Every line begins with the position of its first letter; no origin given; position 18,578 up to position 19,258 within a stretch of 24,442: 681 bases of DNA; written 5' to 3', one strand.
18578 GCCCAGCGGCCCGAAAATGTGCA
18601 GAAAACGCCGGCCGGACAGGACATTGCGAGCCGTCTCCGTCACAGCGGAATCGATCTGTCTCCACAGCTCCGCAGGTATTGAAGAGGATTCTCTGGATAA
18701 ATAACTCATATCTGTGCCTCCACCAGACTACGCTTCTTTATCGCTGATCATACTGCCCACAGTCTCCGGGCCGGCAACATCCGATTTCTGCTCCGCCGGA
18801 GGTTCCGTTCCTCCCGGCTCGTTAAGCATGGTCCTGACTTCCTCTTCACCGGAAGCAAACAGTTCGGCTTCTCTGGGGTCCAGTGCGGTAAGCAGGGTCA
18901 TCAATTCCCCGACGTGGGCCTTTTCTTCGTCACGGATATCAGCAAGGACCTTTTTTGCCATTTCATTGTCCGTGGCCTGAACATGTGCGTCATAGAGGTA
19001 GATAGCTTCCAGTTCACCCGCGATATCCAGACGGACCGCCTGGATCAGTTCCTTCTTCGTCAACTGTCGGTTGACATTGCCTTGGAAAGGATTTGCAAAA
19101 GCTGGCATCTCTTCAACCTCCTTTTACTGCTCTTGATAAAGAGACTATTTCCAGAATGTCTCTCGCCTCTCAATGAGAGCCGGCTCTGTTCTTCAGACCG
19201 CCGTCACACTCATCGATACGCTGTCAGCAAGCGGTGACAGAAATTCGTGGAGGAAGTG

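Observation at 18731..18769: C-terminal cargo-loading-peptide-like tail on the EncFtn protein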

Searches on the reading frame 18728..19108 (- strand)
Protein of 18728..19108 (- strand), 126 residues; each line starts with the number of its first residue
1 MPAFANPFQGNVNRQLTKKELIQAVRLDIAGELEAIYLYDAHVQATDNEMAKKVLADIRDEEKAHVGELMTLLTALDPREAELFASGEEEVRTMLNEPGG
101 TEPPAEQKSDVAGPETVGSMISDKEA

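Call 3: search_protein_families(library=pfam, proteins=[window:18728-19108:-], max_evalue=0.01)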
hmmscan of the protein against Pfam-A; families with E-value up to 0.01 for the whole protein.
window:18728-19108:- (126 aa): 3 families
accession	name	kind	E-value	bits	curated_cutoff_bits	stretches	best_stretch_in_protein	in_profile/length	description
PF03232.19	COQ7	-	2.7e-06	27.5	23.5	1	21-80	3-63/169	Ubiquinone biosynthesis protein COQ7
PF22277.2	EncFtn-like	-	3.2e-06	27.3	27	1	26-70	20-64/85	EncFtn-like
PF02915.23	Rubrerythrin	-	0.0031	18.3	22.8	1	17-71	81-135/137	Rubrerythrin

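Call 4: search_protein_families(library=ncbifam, proteins=[window:18728-19108:-], max_evalue=0.01)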
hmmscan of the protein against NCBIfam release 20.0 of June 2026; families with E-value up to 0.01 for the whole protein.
window:18728-19108:- (126 aa): 3 families
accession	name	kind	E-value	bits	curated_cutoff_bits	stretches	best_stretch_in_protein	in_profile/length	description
NF058679.1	EncB_fam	subfamily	1.2e-48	164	90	1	1-120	1-117/117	encapsulin nanocompartment ferritin-likeEncB family encapsulin nanocompartment ferritin-like cargo protein cargo protein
TIGR04535.1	ferrit_encaps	subfamily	4.4e-28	97.5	125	1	4-119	1-112/114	encapsulin-associated ferritin-like protein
NF058678.1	EncB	exception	5.6e-06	26.6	210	1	22-86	12-76/160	encapsulin nanocompartment ferritin-like cargo protein EncB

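Call 5: search_solved_structures(query=window:18728-19108:-, max_evalue=0.01, show_alignments=5)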
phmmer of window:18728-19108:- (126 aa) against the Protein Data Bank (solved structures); distinct sequences matched with E-value up to 0.01: 12.
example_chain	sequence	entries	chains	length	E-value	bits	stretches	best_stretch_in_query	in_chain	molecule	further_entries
7s8t_A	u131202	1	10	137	1.3e-17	67.4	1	5-95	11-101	EncC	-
5n5e_e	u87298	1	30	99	1.2e-16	64.3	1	5-94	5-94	PFC_05175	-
2e0z_A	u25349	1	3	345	1e-15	61.3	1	6-99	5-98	Virus-like particle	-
7s5k_A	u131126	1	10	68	3e-05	27.5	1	23-84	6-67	EncB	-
7s5c_A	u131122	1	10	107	3.3e-05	27.4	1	22-85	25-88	EncB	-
3k6c_A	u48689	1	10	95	5e-05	26.8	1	27-79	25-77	Uncharacterized protein NE0167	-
6suw_A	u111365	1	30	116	0.0007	23.1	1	18-82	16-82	Uncharacterized protein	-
5da5_A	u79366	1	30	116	0.0013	22.3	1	18-82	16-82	Rru_A0973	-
33bf_A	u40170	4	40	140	0.0015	22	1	18-82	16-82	Encapsulated ferritin-like protein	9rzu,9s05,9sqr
5l89_A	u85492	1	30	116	0.0075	19.8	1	18-82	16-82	Rru_A0973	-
6sv1_A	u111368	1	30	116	0.0089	19.6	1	18-82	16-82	Encapsulated Ferritin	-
5l8b_A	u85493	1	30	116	0.0091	19.6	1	18-82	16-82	Uncharacterized protein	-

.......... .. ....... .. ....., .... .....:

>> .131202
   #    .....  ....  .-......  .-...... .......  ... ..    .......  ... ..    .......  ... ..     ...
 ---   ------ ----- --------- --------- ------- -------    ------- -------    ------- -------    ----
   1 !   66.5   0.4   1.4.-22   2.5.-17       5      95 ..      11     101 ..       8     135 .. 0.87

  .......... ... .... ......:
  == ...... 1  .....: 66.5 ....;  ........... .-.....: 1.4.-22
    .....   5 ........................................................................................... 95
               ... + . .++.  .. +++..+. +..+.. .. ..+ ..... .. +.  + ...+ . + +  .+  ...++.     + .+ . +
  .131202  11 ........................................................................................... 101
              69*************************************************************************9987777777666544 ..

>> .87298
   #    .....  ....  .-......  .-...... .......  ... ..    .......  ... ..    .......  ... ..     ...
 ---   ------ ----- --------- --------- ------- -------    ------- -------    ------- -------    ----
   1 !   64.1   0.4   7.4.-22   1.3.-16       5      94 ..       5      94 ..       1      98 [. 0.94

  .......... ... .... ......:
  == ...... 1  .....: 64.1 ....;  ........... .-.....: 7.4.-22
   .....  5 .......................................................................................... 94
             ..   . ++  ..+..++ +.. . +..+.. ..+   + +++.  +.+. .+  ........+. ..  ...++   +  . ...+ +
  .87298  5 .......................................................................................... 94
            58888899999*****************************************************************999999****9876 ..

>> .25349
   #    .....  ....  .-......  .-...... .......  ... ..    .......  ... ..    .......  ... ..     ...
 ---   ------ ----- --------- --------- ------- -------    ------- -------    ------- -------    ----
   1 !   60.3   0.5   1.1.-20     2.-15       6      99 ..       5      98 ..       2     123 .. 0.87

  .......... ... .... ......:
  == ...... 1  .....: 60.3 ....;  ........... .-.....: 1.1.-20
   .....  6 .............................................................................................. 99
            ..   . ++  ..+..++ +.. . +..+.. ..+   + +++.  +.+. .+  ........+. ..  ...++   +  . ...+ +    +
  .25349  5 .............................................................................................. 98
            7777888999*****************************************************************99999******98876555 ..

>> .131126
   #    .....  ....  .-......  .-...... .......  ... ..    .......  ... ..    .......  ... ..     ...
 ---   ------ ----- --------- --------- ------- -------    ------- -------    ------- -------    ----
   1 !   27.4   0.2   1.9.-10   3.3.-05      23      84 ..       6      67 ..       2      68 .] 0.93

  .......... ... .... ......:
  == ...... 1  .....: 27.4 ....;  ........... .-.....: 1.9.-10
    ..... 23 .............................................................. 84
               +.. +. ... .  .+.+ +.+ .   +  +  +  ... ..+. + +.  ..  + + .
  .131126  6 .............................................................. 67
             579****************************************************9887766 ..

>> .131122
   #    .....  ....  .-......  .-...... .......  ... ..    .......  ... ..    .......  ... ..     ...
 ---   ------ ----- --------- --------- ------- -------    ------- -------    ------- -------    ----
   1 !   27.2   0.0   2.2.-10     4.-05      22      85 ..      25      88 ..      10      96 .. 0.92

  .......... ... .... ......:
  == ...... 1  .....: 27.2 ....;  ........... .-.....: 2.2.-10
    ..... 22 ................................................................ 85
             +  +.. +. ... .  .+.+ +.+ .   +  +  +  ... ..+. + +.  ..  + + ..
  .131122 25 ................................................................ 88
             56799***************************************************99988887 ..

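Call 8: find_homologous_proteins(query=window:18728-19108:-, max_evalue=0.001)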
Query window:18728-19108:- (126 aa): 1471 proteins with E <= 0.001 among 1484 candidates; the best 120 are listed.
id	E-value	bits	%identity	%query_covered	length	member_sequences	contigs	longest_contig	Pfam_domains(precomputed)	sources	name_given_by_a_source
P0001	2.2e-73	262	99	100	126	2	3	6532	PF03232.20,PF22277.3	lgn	-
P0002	1.8e-54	201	79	98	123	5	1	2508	PF03232.20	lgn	-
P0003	1.2e-53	198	76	98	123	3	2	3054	PF03232.20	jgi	jgi:rubrerythrin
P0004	9.3e-53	195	73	99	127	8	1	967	PF03232.20,PF22277.3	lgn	-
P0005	1.6e-52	194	77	98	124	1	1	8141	PF03232.20,PF22277.3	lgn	-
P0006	7.7e-52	192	80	96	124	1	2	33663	PF03232.20,PF22277.3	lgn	-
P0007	8.7e-52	192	77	96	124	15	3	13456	PF03232.20,PF22277.3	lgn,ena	-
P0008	1.1e-51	192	79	96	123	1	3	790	PF03232.20,PF22277.3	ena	-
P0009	1.5e-51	191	79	96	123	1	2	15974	PF03232.20,PF22277.3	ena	-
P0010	2.1e-51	191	76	97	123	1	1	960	PF03232.20,PF22277.3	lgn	-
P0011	2.3e-51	191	78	96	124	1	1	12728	PF03232.20,PF22277.3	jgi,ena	-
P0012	3.8e-51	190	76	96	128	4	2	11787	PF03232.20,PF22277.3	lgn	-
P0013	5.4e-51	190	76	96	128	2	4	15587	PF03232.20,PF22277.3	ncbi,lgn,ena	-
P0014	5.7e-51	189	77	96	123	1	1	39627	PF03232.20,PF22277.3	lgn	-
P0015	5.7e-51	189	75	96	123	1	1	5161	PF03232.20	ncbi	-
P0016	8.8e-51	189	72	98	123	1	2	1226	PF03232.20,PF22277.3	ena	-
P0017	9.4e-51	189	77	96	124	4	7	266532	PF03232.20,PF22277.3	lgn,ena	-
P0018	9.6e-51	189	78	96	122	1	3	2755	PF03232.20,PF22277.3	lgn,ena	-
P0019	1.1e-50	189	77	96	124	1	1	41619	PF03232.20,PF22277.3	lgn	-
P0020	1.8e-50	188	76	96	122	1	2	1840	PF03232.20,PF22277.3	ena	-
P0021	2.3e-50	187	76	98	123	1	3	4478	PF03232.20,PF22277.3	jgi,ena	jgi:rubrerythrin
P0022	2.4e-50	187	76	98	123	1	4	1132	PF03232.20,PF22277.3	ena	-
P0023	2.4e-50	187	76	98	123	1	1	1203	PF03232.20,PF22277.3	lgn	-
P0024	3.4e-50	187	75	98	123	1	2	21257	PF03232.20,PF22277.3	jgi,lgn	-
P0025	3.6e-50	187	75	96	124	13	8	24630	PF03232.20,PF22277.3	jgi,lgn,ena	jgi:rubrerythrin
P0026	3.9e-50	187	77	96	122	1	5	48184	PF03232.20,PF22277.3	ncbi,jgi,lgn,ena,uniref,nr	ncbi:ubiquinone biosynthesis protein COQ7 [Muricomes intestini]|jgi:rubrerythrin|uniref:Ubiquinone b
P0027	4.1e-50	187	76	96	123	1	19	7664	PF03232.20,PF22277.3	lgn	-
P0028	4.3e-50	187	77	96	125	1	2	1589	PF03232.20,PF22277.3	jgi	jgi:rubrerythrin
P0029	4.4e-50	187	76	96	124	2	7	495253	PF22277.3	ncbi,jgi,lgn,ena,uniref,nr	ncbi:demethoxyubiquinone hydroxylase family protein [Faecalispora jeddahensis]|uniref:demethoxyubiqu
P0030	5.3e-50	186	78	96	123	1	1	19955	PF03232.20,PF22277.3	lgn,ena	-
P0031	5.3e-50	186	76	96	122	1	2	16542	PF03232.20,PF22277.3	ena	-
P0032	5.6e-50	186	76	96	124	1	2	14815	PF22277.3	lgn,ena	-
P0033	5.9e-50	186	75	96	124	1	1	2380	PF03232.20,PF22277.3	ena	-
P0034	6.1e-50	186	74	98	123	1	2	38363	PF03232.20,PF22277.3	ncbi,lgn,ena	-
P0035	6.7e-50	186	74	98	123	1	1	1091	PF03232.20,PF22277.3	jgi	jgi:rubrerythrin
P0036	8.1e-50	186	73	98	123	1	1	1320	PF03232.20,PF22277.3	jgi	-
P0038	1.0e-49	185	74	98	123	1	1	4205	PF03232.20,PF22277.3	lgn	-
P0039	1.2e-49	185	79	94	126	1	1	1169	PF03232.20,PF22277.3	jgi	jgi:rubrerythrin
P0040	1.4e-49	185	73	98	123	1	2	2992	PF03232.20,PF22277.3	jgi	jgi:rubrerythrin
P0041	1.5e-49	185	77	94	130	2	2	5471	PF03232.20,PF22277.3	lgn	-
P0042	1.6e-49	185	75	96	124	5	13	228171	PF22277.3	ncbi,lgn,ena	-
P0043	1.6e-49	185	75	96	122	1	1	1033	PF03232.20,PF22277.3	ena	-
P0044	1.6e-49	185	74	98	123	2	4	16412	PF22277.3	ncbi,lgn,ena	-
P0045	1.8e-49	185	78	96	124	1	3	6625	PF03232.20,PF22277.3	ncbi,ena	-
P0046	2.1e-49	184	72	97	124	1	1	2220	PF03232.20,PF22277.3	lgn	-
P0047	2.2e-49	184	74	95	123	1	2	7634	PF03232.20,PF22277.3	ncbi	-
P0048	2.5e-49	184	72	98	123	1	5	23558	PF02915.24,PF03232.20,PF22277.3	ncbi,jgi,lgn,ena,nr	ncbi:MAG: ubiquinone biosynthesis protein COQ7 [Clostridiales bacterium]|jgi:rubrerythrin|nr:ubiquin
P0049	2.5e-49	184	74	96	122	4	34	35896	PF03232.20,PF22277.3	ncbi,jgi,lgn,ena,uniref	ncbi:demethoxyubiquinone hydroxylase family protein [Muricomes intestini]|uniref:demethoxyubiquinone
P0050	2.7e-49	184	75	96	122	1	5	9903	PF03232.20,PF22277.3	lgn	-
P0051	3.1e-49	184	72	98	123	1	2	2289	PF03232.20,PF22277.3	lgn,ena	-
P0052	3.1e-49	184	74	97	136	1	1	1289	PF03232.20,PF22277.3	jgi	jgi:rubrerythrin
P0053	3.3e-49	184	83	80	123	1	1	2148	PF03232.20,PF22277.3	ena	-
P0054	4.1e-49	183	73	98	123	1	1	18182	PF03232.20,PF22277.3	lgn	-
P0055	4.1e-49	183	74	96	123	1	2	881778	PF03232.20,PF22277.3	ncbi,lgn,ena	-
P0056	4.1e-49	183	75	96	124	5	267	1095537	PF22277.3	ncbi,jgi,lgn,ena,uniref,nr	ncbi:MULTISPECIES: demethoxyubiquinone hydroxylase family protein [Eubacteriales]|jgi:rubrerythrin|u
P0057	4.2e-49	183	72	97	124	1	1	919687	PF03232.20,PF22277.3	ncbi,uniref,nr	ncbi:demethoxyubiquinone hydroxylase family protein [Caproiciproducens faecalis]|uniref:Demethoxyubi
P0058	4.3e-49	183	76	94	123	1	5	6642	PF03232.20,PF22277.3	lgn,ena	-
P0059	4.5e-49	183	75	96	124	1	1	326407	PF03232.20,PF22277.3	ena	-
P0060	5.1e-49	183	74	96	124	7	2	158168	PF03232.20,PF22277.3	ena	-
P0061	5.2e-49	183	74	96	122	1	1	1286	PF03232.20,PF22277.3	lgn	-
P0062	5.6e-49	183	72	98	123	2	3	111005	PF03232.20,PF22277.3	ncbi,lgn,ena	-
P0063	5.6e-49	183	70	97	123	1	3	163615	PF03232.20,PF22277.3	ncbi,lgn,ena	-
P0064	5.7e-49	183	72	98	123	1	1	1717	PF03232.20,PF22277.3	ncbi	-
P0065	5.8e-49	183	76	96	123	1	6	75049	PF03232.20,PF22277.3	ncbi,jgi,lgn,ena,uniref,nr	ncbi:demethoxyubiquinone hydroxylase family protein [Lutispora thermophila]|uniref:Ubiquinone biosyn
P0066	6.3e-49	183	74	96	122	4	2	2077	PF03232.20,PF22277.3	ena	-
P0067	6.6e-49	183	71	98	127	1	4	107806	PF03232.20,PF22277.3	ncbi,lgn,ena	-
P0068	7.9e-49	183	72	98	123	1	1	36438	PF03232.20,PF22277.3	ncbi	-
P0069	8.6e-49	182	76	97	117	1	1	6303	PF03232.20,PF22277.3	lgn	-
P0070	9.1e-49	182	75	96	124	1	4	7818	PF03232.20,PF22277.3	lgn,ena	-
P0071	1.2e-48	182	76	96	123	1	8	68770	PF03232.20,PF22277.3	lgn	-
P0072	1.3e-48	182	73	98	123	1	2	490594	PF03232.20,PF22277.3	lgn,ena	-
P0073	1.3e-48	182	72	97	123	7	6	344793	PF03232.20,PF22277.3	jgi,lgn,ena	-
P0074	1.3e-48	182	72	98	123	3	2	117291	PF03232.20,PF22277.3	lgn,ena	-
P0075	1.4e-48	182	75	98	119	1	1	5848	PF03232.20,PF22277.3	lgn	-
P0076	1.6e-48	182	76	96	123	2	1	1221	PF03232.20,PF22277.3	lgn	-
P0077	2.0e-48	181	73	98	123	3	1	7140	PF03232.20,PF22277.3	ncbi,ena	-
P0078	2.0e-48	181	71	97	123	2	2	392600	PF03232.20,PF22277.3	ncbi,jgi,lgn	-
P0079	2.2e-48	181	72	96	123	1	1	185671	PF03232.20,PF22277.3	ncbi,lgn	ncbi:demethoxyubiquinone hydroxylase family protein [Lachnospiraceae bacterium 54-53]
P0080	2.2e-48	181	74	96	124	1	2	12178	PF03232.20,PF22277.3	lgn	-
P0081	2.4e-48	181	75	96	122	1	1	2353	PF02915.24,PF03232.20,PF22277.3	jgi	-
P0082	2.5e-48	181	70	98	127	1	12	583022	PF03232.20,PF22277.3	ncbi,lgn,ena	-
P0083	2.6e-48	181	75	96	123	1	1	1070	PF03232.20,PF22277.3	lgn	-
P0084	2.8e-48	181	71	98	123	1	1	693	PF03232.20,PF22277.3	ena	-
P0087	4.3e-48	180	72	98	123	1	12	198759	PF03232.20,PF22277.3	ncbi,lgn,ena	-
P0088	4.6e-48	180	71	97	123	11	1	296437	PF03232.20,PF22277.3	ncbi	ncbi:demethoxyubiquinone hydroxylase family protein [Caproiciproducens sp.]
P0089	4.7e-48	180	73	96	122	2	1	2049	PF03232.20,PF22277.3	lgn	-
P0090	4.7e-48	180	70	98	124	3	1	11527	PF03232.20,PF22277.3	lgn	-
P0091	4.8e-48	180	73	96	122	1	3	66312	PF03232.20,PF22277.3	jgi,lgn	-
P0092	5.2e-48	180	71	98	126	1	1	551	PF03232.20,PF22277.3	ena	-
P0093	5.3e-48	180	69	98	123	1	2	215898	PF03232.20,PF22277.3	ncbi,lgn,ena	-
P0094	5.3e-48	180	76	96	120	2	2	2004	PF03232.20,PF22277.3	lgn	-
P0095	5.3e-48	180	72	98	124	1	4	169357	PF03232.20,PF22277.3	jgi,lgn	jgi:rubrerythrin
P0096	6.0e-48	180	71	98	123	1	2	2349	PF03232.20,PF22277.3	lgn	-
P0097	6.5e-48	180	84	82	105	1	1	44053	PF03232.20,PF22277.3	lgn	-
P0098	6.6e-48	180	69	98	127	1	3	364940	PF03232.20,PF22277.3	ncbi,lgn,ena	-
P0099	6.6e-48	180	76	96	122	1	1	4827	PF03232.20,PF22277.3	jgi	-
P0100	6.8e-48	180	74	96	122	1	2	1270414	PF03232.20,PF22277.3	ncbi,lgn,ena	-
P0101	6.8e-48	180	75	98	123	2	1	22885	PF03232.20,PF22277.3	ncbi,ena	-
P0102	7.4e-48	179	75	98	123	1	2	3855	PF22277.3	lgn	-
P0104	9.1e-48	179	72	98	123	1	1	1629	PF03232.20,PF22277.3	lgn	-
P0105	1.0e-47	179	71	98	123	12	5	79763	PF03232.20,PF22277.3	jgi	-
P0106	1.2e-47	179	74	96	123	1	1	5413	PF03232.20,PF22277.3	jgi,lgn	jgi:Uncharacterized conserved protein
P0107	1.2e-47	179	73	96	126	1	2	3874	PF03232.20,PF22277.3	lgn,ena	-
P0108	1.3e-47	179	74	96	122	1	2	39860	PF03232.20,PF22277.3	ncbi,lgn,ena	-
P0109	1.4e-47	179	72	99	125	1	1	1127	PF03232.20,PF22277.3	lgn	-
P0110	1.4e-47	179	72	98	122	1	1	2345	PF03232.20,PF22277.3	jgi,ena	-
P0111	1.4e-47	179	73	96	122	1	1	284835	PF03232.20,PF22277.3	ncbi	ncbi:MAG: demethoxyubiquinone hydroxylase family protein [Muricomes sp.]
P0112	1.5e-47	178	75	97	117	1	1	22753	PF03232.20,PF22277.3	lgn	-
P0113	1.5e-47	178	73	96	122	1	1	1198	PF03232.20,PF22277.3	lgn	-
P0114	1.5e-47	178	72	96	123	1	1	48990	PF03232.20,PF22277.3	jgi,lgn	jgi:uncharacterized protein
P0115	1.5e-47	178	73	96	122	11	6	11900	PF03232.20,PF22277.3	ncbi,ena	-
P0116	1.6e-47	178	71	99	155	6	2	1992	PF22277.3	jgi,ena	-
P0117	1.6e-47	178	74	96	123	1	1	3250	PF02915.24,PF03232.20,PF22277.3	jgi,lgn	jgi:Uncharacterized conserved protein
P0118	1.7e-47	178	74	96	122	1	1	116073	PF03232.20,PF22277.3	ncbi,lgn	-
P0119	2.1e-47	178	80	82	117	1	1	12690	PF02915.24,PF03232.20,PF22277.3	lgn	-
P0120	2.2e-47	178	71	98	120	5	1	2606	PF03232.20,PF22277.3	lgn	-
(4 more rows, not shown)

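Call 17: find_related_loci(query=A1, collection=genome_contigs, flank=6000)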
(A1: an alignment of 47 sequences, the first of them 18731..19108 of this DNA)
Query A1 (126 aa) in genome_contigs; peptide patterns used: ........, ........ (x = any residue, [..] = any of these).
483 stretches matched a pattern; 367 encode a relative of the query (tblastn E <= 1e-3); the best 80 are kept; 80 distinct loci.
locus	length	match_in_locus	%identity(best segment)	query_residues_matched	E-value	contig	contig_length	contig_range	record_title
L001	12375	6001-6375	74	1-125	4e-60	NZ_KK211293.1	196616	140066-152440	Ruminiclostridium cellobioparum DSM 1351 = ATCC 15832 T344DRAFT_scaffold00011.11, whole genome shotgun sequence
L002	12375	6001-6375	73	1-125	9e-60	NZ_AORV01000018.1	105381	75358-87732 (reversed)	Ruminiclostridium cellobioparum subsp. termitidis CT1112 Ct_contig00020, whole genome shotgun sequence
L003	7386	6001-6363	77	1-121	6e-58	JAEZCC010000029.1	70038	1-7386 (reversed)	MAG: Bacillota bacterium isolate OH_CBrB_227 k127_1539243, whole genome shotgun sequence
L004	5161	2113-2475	75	1-121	6e-58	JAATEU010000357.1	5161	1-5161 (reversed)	MAG: Clostridiales bacterium isolate bin_114 k141_27470, whole genome shotgun sequence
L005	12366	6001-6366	75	1-121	3e-57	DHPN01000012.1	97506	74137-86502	MAG TPA_asm: Atopobiaceae bacterium UBA5363 UBA5363_contig_316, whole genome shotgun sequence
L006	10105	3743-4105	76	1-121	2e-57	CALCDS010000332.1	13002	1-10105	MAG TPA_asm: uncultured Clostridiaceae bacterium isolate SRR1561995_bin.132_CONCOCT_v1.1_MAG genome assembly, contig: ER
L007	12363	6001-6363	77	1-121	2e-57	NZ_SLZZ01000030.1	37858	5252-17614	Muricomes intestini strain DSM 29489 Ga0244712_130, whole genome shotgun sequence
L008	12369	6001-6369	74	1-123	2e-57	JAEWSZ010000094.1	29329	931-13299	MAG: Bacillota bacterium isolate OH_SDB_126 k127_1308099, whole genome shotgun sequence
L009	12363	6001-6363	76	1-121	1e-56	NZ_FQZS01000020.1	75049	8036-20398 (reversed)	Lutispora thermophila DSM 19022, whole genome shotgun sequence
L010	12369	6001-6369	72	1-123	2e-56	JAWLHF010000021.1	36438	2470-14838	MAG: Clostridiaceae bacterium isolate 30dZY2.bin.40 NODE_1556_length_36438_cov_6.777264, whole genome shotgun sequence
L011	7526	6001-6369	72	1-123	1e-56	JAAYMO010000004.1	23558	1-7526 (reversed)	MAG: Clostridiales bacterium isolate AS20ysBPTH_38 2016_AS20, whole genome shotgun sequence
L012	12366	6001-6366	70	1-122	2e-56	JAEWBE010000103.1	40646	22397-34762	MAG: Bacillota bacterium isolate OH_PBB_24 k127_1545840, whole genome shotgun sequence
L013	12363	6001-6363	75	1-121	1e-56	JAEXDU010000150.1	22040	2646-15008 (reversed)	MAG: Bacillota bacterium isolate OH_HBB_173 k127_1416942, whole genome shotgun sequence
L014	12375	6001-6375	70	1-125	2e-56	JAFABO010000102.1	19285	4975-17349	MAG: Bacillota bacterium isolate OH_SBB_134 k127_236765, whole genome shotgun sequence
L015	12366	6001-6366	71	1-122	3e-56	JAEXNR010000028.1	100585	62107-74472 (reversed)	MAG: Bacillota bacterium isolate OH_HBrB_107 k127_2293267, whole genome shotgun sequence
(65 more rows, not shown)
